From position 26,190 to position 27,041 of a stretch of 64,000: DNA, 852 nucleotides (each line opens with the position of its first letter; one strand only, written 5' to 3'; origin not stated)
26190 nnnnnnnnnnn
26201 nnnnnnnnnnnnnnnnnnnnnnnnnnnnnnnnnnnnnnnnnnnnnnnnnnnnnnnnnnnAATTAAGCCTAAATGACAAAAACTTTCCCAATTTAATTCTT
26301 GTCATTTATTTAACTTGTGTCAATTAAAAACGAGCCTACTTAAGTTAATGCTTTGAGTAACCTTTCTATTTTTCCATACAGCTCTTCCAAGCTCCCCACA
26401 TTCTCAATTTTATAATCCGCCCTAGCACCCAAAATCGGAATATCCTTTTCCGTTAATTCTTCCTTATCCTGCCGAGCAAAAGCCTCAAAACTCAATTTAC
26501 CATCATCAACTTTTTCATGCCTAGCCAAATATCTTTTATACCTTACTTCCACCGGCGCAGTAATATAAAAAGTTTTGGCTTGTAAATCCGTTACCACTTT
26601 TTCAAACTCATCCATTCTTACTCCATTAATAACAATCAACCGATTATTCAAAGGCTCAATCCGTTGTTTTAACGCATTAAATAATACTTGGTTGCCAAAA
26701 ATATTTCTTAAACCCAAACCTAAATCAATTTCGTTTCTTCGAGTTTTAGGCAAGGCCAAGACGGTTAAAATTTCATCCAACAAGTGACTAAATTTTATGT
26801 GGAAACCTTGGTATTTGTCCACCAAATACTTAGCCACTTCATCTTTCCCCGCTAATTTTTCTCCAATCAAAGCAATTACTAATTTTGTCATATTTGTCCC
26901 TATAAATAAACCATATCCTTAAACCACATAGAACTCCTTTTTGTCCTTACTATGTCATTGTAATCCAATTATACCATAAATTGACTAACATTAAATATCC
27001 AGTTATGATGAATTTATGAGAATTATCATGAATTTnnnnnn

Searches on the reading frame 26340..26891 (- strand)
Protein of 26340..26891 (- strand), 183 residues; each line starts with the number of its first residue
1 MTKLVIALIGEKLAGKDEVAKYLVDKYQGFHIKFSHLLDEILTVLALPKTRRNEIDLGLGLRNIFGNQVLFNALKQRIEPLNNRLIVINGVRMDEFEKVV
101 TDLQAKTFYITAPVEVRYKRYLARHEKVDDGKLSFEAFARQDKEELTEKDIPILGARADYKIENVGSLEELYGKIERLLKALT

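Call 63: search_protein_families(library=pfam, proteins=[window:26340-26891:-], max_evalue=0.001)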
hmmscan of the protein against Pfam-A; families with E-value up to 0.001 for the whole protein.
window:26340-26891:- (183 aa): 2 families
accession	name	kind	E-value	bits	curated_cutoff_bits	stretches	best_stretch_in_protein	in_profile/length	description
PF13238.12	AAA_18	-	0.0001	23.2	29.4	1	6-127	1-114/128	AAA domain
PF21448.3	DNMK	-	0.00026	21.1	27.1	0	5-43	2-40/232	Deoxynucleotide monophosphate kinase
